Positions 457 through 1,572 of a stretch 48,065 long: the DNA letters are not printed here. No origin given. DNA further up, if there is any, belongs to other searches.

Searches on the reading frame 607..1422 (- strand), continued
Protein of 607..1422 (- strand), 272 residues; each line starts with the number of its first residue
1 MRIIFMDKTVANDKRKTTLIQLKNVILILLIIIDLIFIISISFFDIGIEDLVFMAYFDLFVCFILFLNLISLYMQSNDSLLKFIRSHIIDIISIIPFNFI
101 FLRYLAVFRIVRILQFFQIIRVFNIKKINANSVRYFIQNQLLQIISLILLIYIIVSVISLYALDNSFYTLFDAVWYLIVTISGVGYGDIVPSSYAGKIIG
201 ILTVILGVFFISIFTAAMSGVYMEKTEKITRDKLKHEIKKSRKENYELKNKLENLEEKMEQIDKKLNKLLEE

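Call 70: fold_search(model_id=the predicted structure, library=pdb)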
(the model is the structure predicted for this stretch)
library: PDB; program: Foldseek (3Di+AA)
matches with E <= 10: 861; with E <= 0.001: 73
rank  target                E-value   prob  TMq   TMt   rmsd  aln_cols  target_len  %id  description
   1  7uk5_A                2.7e-05  1.00  0.34  0.35  13.7       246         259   20  Human Kv4.2-KChIP2 channel complex in an open state, transmembrane region (released 2022-06-29)
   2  7ukf_A                3.9e-05  1.00  0.35  0.36  13.6       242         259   20  Human Kv4.2-KChIP2 channel complex in a putative resting state, transmembrane region (released 2022-06-29)
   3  7e8e_A                4.2e-05  1.00  0.32  0.20  13.6       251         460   22  CryoEM structure of human Kv4.2-DPP6S-KChIP1 complex, transmembrane and intracellular region (released 2021-10-13)
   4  9cla_A                4.6e-05  1.00  0.29  0.24  12.6       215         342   25  Human Kv1.3 mutant-H451V (released 2026-01-28)
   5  7w3y_A                5.1e-05  1.00  0.34  0.25  14.3       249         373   20  CryoEM structure of human Kv4.3 (released 2022-11-02)
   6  7e84_A                5.1e-05  1.00  0.32  0.20  14.3       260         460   20  CryoEM structure of human Kv4.2-KChIP1 complex (released 2021-10-13)
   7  7sip_A                5.4e-05  1.00  0.30  0.35  13.3       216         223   23  Structure of shaker-IR (released 2022-03-30)
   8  9con_A                5.4e-05  1.00  0.25  0.19  13.4       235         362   24  Human Kv1.3-H451V with A0194009G09 nanobodies conformation 1 (released 2026-01-28)
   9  9clv_A                6.4e-05  1.00  0.26  0.21  13.3       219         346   24  Human Kv1.3 mutant-P424G (released 2026-01-28)
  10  8sda_D                7.9e-05  1.00  0.29  0.32  13.0       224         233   21  CryoEM structure of rat Kv2.1(1-598) L403A mutant in nanodiscs (released 2023-09-27)
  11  8sd3_A                8.8e-05  1.00  0.31  0.35  13.3       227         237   20  CryoEM structure of rat Kv2.1(1-598) wild type in nanodiscs (released 2023-09-27)
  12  7e7z_A                8.8e-05  1.00  0.33  0.35  13.5       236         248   21  CryoEM structure of the human Kv4.2-KChIP1 complex, transmembrane region (released 2021-10-06)
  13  7f0j_B                9.2e-05  1.00  0.32  0.23  14.0       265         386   18  CryoEM structure of human Kv4.2 (released 2021-10-13)
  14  9nes_A                1.1e-04  1.00  0.28  0.37  12.9       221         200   21  C-terminal mVenues tagged Shaker TM domain in C4 symmetry (released 2025-08-06)
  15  7e8e_B                1.2e-04  1.00  0.31  0.20  14.1       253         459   19  CryoEM structure of human Kv4.2-DPP6S-KChIP1 complex, transmembrane and intracellular region (released 2021-10-13)
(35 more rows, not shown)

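Call 73: find_encoding_contigs(protein=P0077, flank=5000, max_places=3)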
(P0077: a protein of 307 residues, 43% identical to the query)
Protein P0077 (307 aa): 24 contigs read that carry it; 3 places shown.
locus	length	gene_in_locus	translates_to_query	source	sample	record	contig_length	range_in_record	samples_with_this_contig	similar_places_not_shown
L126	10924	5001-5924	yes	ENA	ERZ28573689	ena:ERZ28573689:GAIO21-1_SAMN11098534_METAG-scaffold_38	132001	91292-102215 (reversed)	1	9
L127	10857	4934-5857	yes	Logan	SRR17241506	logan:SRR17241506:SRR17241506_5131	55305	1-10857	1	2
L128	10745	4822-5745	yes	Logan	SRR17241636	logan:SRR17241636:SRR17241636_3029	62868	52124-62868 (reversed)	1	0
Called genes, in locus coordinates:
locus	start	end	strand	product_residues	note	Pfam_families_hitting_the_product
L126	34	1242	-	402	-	PF01420:Methylase_S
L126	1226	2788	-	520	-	PF12161:HsdM_N, PF02384:N6_Mtase, PF07669:Eco57I (weak)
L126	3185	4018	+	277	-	PF13230:GATase_4, PF13522:GATase_6 (weak)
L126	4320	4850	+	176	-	PF02525:Flavodoxin_2, PF03358:FMN_red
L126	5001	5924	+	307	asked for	PF00520:Ion_trans, PF00060:Lig_chan (weak), PF07885:Ion_trans_2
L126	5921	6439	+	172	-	-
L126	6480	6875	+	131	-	PF09484:Cas_TM1802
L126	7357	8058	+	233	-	-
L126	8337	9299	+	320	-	PF00291:PALP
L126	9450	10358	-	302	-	PF03477:ATP-cone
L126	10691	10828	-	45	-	PF00301:Rubredoxin, PF21349:RUBY_RBDX (faint)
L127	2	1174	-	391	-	?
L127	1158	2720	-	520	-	PF12161:HsdM_N, PF02384:N6_Mtase, PF07669:Eco57I (weak)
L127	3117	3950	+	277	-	PF13230:GATase_4, PF13522:GATase_6 (weak)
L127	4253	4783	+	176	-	PF02525:Flavodoxin_2, PF03358:FMN_red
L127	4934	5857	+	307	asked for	PF00520:Ion_trans, PF00060:Lig_chan (weak), PF07885:Ion_trans_2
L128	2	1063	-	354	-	PF01420:Methylase_S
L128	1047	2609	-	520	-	PF12161:HsdM_N, PF02384:N6_Mtase, PF07669:Eco57I (weak)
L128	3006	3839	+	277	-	PF13230:GATase_4, PF13522:GATase_6 (weak)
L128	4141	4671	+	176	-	PF02525:Flavodoxin_2, PF03358:FMN_red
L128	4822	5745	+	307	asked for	PF00520:Ion_trans, PF00060:Lig_chan (weak), PF07885:Ion_trans_2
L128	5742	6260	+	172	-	-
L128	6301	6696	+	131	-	PF09484:Cas_TM1802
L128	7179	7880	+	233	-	-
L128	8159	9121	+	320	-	PF00291:PALP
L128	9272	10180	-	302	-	PF03477:ATP-cone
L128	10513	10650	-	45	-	PF00301:Rubredoxin, PF21349:RUBY_RBDX (faint)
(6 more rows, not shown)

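Call 75: search_protein_families(library=pfam, proteins=[L126:5921-6436:+, L126:6480-6872:+, L126:7357-8055:+, L008:5278-5874:-, L005:612-983:+], max_evalue=0.01)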
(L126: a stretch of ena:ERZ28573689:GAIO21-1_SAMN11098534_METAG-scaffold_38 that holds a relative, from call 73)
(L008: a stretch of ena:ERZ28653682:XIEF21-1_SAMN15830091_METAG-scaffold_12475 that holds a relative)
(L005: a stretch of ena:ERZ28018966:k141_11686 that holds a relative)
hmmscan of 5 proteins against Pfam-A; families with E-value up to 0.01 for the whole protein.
L126:5921-6436:+ (172 aa): 0 families

L126:6480-6872:+ (131 aa): 1 family
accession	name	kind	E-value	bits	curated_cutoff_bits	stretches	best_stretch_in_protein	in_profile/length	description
PF09484.15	Cas_TM1802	-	1.2e-22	81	25.1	1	12-114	497-601/602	CRISPR-associated protein TM1802 (cas_TM1802)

L126:7357-8055:+ (233 aa): 1 family
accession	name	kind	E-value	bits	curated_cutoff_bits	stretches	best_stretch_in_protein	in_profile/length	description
PF11974.14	bMG3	-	7.5e-05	23.1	34.9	1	22-73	14-65/103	Bacterial alpha-2-macroglobulin MG3 domain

L008:5278-5874:- (198 aa): 0 families

L005:612-983:+ (124 aa): 1 family
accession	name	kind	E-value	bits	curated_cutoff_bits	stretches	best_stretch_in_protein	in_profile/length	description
PF08859.16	DGC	-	2.9e-15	56.7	27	1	6-89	1-84/106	DGC domain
